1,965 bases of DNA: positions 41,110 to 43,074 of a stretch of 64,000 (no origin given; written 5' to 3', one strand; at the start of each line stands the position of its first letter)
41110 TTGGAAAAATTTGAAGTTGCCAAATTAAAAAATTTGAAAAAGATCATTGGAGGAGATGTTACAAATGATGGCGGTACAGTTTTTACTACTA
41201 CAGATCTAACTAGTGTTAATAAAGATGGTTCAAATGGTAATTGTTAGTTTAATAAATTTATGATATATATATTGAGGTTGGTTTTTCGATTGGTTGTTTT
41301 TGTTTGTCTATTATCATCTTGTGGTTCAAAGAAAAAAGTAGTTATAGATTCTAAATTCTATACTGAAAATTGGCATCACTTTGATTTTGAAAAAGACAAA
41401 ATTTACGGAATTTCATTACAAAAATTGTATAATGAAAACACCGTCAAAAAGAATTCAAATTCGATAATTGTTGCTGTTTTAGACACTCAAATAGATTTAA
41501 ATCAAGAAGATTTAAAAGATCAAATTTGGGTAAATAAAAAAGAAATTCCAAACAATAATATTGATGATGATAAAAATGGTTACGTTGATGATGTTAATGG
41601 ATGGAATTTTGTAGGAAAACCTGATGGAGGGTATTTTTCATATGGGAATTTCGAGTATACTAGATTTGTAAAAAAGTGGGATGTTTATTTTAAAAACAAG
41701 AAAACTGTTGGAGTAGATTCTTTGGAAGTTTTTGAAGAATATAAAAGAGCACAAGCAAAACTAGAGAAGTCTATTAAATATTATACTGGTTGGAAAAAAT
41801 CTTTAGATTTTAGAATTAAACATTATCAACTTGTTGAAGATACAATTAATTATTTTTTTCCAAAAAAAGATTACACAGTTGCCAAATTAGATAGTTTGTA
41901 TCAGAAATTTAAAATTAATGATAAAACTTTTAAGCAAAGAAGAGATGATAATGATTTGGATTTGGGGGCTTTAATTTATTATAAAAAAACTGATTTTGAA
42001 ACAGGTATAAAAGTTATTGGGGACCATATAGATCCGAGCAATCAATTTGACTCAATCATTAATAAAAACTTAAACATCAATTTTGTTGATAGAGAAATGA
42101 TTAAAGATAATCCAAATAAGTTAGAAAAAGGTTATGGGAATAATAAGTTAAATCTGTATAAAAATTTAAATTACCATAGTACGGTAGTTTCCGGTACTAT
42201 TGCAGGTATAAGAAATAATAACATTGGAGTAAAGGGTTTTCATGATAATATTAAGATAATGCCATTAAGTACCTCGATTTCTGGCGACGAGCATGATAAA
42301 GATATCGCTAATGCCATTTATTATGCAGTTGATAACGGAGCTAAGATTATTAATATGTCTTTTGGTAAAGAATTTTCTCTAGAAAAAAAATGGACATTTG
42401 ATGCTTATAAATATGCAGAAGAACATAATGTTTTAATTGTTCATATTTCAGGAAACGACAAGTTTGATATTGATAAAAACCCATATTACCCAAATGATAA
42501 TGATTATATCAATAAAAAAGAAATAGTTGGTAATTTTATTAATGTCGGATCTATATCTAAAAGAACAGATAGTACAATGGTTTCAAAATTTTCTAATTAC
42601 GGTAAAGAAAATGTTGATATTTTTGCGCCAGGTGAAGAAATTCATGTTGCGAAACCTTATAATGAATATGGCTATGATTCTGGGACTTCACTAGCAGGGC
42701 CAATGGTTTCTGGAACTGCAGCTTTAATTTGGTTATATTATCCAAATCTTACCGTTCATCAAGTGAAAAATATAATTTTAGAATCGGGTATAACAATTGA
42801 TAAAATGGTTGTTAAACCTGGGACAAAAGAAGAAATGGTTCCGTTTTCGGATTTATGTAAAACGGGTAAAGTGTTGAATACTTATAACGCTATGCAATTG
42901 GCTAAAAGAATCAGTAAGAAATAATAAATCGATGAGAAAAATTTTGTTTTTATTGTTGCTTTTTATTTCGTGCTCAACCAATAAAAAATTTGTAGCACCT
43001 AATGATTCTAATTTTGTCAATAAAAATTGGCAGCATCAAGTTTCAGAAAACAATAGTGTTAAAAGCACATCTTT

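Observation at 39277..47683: Split-LanB RiPP cluster with GG-leader precursor and twin S8 lipoprotein peptidases but no LanC and no exporter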

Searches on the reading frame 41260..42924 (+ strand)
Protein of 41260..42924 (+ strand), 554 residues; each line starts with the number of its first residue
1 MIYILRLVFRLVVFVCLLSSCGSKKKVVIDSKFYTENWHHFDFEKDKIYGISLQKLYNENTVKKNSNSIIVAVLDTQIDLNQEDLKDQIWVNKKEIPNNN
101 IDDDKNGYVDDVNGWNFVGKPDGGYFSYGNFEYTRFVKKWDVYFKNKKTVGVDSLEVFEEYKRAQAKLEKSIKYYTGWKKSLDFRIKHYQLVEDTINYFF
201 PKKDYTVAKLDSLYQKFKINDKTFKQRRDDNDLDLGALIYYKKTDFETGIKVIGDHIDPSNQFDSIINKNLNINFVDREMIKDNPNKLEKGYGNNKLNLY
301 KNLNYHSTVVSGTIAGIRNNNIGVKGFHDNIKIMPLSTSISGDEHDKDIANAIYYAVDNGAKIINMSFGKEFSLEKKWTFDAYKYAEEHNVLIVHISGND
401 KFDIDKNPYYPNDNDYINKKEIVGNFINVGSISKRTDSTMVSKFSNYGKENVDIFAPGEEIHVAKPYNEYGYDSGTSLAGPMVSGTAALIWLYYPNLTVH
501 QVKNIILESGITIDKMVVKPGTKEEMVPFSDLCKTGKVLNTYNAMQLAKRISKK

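Call 3: search_protein_families(library=pfam, proteins=[window:41260-42924:+], max_evalue=0.01)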
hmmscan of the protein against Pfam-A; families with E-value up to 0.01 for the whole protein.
window:41260-42924:+ (554 aa): 1 family
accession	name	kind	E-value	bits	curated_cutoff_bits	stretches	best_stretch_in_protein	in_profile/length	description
PF00082.27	Peptidase_S8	-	1.7e-42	146.1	21.8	1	67-509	2-272/288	Subtilase family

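Call 4: search_protein_families(library=ncbifam, proteins=[window:41260-42924:+], max_evalue=0.01)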
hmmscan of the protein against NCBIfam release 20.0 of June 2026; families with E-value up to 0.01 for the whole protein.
window:41260-42924:+ (554 aa): 6 families
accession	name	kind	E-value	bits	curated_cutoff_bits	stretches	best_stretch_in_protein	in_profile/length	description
TIGR03921.1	T7SS_mycosin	equivalog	1.1e-28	100.4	278.75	1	304-509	50-262/353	type VII secretion-associated serine protease mycosin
TIGR03895.1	protease_PatA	subfamily_domain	4e-20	72.1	421.05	1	306-511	1-201/606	PatA/PatG family cyanobactin maturation protease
NF033595.1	denti_PrtP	equivalog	3.9e-10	39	300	1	364-515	342-483/606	dentilisin complex serine proteinase subunit PrtP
NF051851.1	AtpSerPepEprS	equivalog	4.4e-05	21.7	1700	1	454-521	281-348/988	autotransporter serine peptidase EprS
NF042956.1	IteS_antiphage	equivalog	0.00021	19.7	900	0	460-493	478-511/747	S8 family anti-phage peptidase IteS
NF049966.1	QH_SP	equivalog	0.0022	17.4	165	0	347-394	74-119/219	subtilisin-like serine protease QhpE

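Call 30: search_solved_structures(query=window:41260-42924:+, max_evalue=0.00001, show_alignments=1)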
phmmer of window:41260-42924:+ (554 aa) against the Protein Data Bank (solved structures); distinct sequences matched with E-value up to 0.00001: 103 (the best 60 are shown).
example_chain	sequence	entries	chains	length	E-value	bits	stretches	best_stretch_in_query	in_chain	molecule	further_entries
3vv3_A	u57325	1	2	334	1e-30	110.2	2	306-511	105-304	Deseasin MCP-01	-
4lvn_A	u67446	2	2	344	1.1e-21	80.4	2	303-512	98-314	Subtilisin-like serine protease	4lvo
8pol_A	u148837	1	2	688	4.1e-21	78.5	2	303-512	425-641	Subtilisin-like protease 1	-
8cp0_A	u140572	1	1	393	1.1e-18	70.5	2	304-510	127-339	subtilisin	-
8coy_A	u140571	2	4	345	1.8e-18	69.8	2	304-510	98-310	subtilisin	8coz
4tr2_A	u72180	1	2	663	3.8e-18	68.7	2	303-510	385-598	Subtilisin-like 1 serine protease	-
8qke_A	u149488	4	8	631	6e-18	68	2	304-510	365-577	subtilisin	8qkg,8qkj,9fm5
1dbi_A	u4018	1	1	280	8.7e-18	67.5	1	287-491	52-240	AK.1 SERINE PROTEASE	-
7xr8_A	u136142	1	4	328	2.6e-17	65.9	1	294-490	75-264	Major intracellular serine protease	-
1ak9_A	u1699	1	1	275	3.9e-17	65.4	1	270-506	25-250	SUBTILISIN 8321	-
1suc_A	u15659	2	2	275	4.1e-17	65.3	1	270-506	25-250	SUBTILISIN BPN' CRB-S3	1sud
1s02_A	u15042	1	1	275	7.9e-17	64.4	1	269-506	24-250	SUBTILISIN BPN'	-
1aqn_A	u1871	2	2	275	8.6e-17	64.2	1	270-506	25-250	SUBTILISIN 8324 | SUBTILISIN BPN'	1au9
1sbn_E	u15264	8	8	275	9e-17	64.2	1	270-506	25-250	SUBTILISIN NOVO BPN' | SUBTILISIN BPN'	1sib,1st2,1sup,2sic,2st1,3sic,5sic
1lw6_E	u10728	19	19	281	9.8e-17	64.1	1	270-506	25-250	SUBTILISIN BPN' | Subtilisin BPN' precursor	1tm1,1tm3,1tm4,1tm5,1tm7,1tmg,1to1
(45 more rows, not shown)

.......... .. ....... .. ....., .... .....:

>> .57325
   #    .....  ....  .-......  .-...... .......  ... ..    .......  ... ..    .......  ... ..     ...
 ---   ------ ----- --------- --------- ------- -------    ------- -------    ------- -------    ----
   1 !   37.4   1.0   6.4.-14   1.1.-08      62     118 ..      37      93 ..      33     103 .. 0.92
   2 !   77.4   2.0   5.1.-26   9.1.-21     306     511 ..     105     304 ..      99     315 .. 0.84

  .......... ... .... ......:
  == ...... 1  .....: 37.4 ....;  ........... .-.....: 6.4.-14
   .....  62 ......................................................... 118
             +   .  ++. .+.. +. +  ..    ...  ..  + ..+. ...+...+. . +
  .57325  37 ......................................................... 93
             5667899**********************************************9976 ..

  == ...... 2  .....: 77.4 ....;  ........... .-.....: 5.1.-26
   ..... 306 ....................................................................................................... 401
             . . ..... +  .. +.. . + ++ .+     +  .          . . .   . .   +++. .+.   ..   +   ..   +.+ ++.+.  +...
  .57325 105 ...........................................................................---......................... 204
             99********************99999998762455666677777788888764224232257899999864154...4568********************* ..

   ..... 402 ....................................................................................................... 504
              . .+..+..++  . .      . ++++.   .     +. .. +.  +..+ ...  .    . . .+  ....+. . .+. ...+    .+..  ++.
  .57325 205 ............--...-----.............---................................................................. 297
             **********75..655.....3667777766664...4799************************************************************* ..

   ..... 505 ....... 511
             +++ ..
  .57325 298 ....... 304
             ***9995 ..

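Call 56: find_homologous_proteins(query=window:41260-42924:+, max_evalue=1e-10)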
Query window:41260-42924:+ (554 aa): 7995 proteins with E <= 1e-10 among 8000 candidates; the best 120 are listed.
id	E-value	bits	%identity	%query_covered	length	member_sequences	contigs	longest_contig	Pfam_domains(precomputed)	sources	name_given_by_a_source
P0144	0.0e+0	1252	100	100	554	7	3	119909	PF00082.28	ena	-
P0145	0.0e+0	1110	87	100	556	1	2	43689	PF00082.28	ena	-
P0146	0.0e+0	1098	88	99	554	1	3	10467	PF00082.28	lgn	-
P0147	0.0e+0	1065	84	100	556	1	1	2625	PF00082.28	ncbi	-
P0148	0.0e+0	1052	84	99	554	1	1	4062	PF00082.28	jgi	jgi:cell wall-associated protease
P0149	0.0e+0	1051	85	99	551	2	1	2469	PF00082.28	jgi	jgi:cell wall-associated protease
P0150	0.0e+0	1047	84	100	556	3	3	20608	PF00082.28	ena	-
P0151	0.0e+0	1029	85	97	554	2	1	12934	PF00082.28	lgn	-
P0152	0.0e+0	1025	83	99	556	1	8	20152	PF00082.28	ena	-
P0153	0.0e+0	1014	85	95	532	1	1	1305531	PF00082.28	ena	-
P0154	2.6e-298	1008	85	95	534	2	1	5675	PF00082.28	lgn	-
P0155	1.3e-288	976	82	95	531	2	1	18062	PF00082.28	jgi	jgi:subtilisin family serine protease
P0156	1.3e-277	940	78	98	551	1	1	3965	PF00082.28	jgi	jgi:cell wall-associated protease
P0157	2.4e-244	830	67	99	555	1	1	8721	PF00082.28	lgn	-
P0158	3.2e-241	820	60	93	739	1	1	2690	PF00082.28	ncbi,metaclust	ncbi:predicted protein, partial [Nematostella vectensis]|metaclust:status=active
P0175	7.6e-220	749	66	93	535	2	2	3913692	PF00082.28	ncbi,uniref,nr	ncbi:S8 family serine peptidase [Flavobacterium sediminilitoris]|uniref:S8 family serine peptidase n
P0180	1.7e-214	732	66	91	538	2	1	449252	PF00082.28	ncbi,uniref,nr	ncbi:S8 family serine peptidase [Flavobacterium sp. J27]|uniref:S8 family serine peptidase n=1 Tax=F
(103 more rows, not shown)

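Call 58: find_encoding_contigs(protein=P0180, flank=10000, max_places=1)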
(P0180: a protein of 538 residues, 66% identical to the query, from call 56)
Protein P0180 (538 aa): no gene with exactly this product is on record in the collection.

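Call 59: find_encoding_contigs(protein=P0175, flank=10000, max_places=1)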
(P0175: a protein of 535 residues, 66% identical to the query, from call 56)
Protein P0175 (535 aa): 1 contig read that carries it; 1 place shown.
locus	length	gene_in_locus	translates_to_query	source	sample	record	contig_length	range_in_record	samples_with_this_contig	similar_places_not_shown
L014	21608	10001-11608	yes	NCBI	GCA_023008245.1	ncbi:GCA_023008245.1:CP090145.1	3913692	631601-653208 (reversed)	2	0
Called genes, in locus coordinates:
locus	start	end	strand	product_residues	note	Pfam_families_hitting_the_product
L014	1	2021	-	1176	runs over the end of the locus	PF01839:FG-GAP (faint), PF12256:TcdB_toxin_midN (faint), PF13517:FG-GAP_3, PF24595:DUF7619, PF18962:Por_Secre_tail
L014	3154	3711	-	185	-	-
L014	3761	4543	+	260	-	PF01223:Endonuclease_NS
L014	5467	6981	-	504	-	-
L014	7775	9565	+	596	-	PF13424:TPR_12 (faint), PF00165:HTH_AraC (faint), PF12833:HTH_18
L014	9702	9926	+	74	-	-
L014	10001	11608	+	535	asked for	PF00082:Peptidase_S8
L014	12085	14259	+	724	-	PF04738:Lant_dehydr_N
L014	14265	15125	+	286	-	PF14028:Lant_dehydr_C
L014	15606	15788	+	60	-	-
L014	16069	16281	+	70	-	-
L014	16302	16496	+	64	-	-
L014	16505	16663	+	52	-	-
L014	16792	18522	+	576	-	PF00515:TPR_1 (faint), PF07719:TPR_2 (faint), PF13181:TPR_8 (faint), PF13424:TPR_12 (faint), PF12833:HTH_18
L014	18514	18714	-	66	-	-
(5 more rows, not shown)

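Call 82: predict_structure(alignment_id=A2)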
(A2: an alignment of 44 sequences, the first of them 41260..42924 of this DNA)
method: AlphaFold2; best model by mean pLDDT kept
length: 554 residues; sequences in the alignment: 44
mean_pLDDT: 80.3   pTM: 0.82
mean pLDDT of the five models: 80.3, 79.7, 73.3, 71.9, 71.8
residues with pLDDT >= 90: 234; 70-90: 179; 50-70: 81; < 50: 60
segments of 3 or more residues with pLDDT < 50: 20-51, 433-452, 455-459
pLDDT, mean of each block of 10 residues (from residue 1): 84 69 37 44 41 60 77 93 90 92 92 91 71 89 94 90 93 94 96 97 94 96 94 97 91 88 87 85 87 87 86 79 66 86 75 97 90 89 97 75 69 73 83 43 42 49 85 71 90 94 87 66 70 65 87 90
secondary structure, 60 per line:
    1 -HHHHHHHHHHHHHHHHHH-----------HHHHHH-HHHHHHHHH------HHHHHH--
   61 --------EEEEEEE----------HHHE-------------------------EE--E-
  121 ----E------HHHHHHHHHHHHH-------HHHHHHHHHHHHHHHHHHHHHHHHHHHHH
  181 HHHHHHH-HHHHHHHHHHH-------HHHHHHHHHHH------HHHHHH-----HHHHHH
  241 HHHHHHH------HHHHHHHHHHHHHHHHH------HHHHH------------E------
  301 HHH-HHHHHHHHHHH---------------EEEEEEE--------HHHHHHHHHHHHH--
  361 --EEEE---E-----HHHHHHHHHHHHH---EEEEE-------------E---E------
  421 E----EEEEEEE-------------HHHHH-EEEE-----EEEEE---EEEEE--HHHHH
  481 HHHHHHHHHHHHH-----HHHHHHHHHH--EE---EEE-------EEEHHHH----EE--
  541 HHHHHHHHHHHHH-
elements in order: H2-19 H31-36 H38-46 H53-58 E69-75 H132-144 H152-187 H189-199 H207-217 H224-229 H235-247 H254-270 H277-281 H305-315 E331-337 H346-358 E363-366 H376-388 E392-396 E426-432 H446-450 E452-455 E461-465 E469-473 H476-493 H499-508 E516-518 E526-528 H529-532 H541-553

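Call 84: fold_search(model_id=the predicted structure, library=pdb)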
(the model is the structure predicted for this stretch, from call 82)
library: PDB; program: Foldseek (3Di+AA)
matches with E <= 10: 859; with E <= 0.001: 307
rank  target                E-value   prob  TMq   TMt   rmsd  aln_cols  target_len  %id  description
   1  3vv3_A                1.8e-16  1.00  0.46  0.74   6.4       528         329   18  Crystal structure of deseasin MCP-01 from Pseudoalteromonas sp. SM9913 (released 2013-08-07)
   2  4lvo_A                3.7e-15  1.00  0.44  0.69   9.7       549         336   17  Crystal structure of PfSUB1-prodomain-NIMP.M7 Fab complex with added CaCl2 (released 2014-05-07)
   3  8coz_A                2.5e-14  1.00  0.45  0.71   6.0       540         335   18  Structure of the catalytic domain of P. vivax Sub1 (triclinic crystal form) (released 2023-07-19)
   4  9fm5_B                2.8e-14  1.00  0.44  0.69   8.0       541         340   18  PvSub1 Catalytic Domain in Complex with Peptidomimetic Inhibitor (AL-97) (released 2025-02-05)
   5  8coz_B                3.5e-14  1.00  0.45  0.71   6.1       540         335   17  Structure of the catalytic domain of P. vivax Sub1 (triclinic crystal form) (released 2023-07-19)
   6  8cp0                  4.1e-14  1.00  0.45  0.69   7.4       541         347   17  Structure of the catalytic domain of P. vivax Sub1 (trigonal crystal form) (released 2023-07-19)
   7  8coy_B                4.1e-14  1.00  0.45  0.70   6.1       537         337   17  Structure of the catalytic domain of P. vivax Sub1 (triclinic crystal form) in complex with inhibitor (released 2023-07-19)
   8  8coy_A                4.3e-14  1.00  0.47  0.75   5.5       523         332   18  Structure of the catalytic domain of P. vivax Sub1 (triclinic crystal form) in complex with inhibitor (released 2023-07-19)
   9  8qke_A                4.3e-14  1.00  0.44  0.69   7.7       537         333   17  PvSub1 Catalytic Domain in Complex with Peptidomimetic Inhibitor (MH-13) (released 2024-03-20)
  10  8qkj_B                4.6e-14  1.00  0.43  0.68   7.9       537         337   18  PvSub1 Catalytic Domain in Complex with Peptidomimetic Inhibitor (MAM-133) (released 2024-03-20)
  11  4lvn_A                6.4e-14  1.00  0.44  0.69   6.6       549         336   19  Crystal structure of PfSUB1-prodomain-NIMP.M7 Fab complex (released 2014-05-07)
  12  8qkj_A                7.1e-14  1.00  0.44  0.69   7.9       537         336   17  PvSub1 Catalytic Domain in Complex with Peptidomimetic Inhibitor (MAM-133) (released 2024-03-20)
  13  9fm5_A                9.4e-14  1.00  0.44  0.69   6.1       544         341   17  PvSub1 Catalytic Domain in Complex with Peptidomimetic Inhibitor (AL-97) (released 2025-02-05)
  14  8pol_A                9.9e-14  1.00  0.45  0.52   6.1       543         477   19  Crystal structure of Plasmodium falciparum Sub1 protease (released 2024-03-06)
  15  8qke_B                1.4e-13  1.00  0.46  0.72   7.0       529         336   18  PvSub1 Catalytic Domain in Complex with Peptidomimetic Inhibitor (MH-13) (released 2024-03-20)
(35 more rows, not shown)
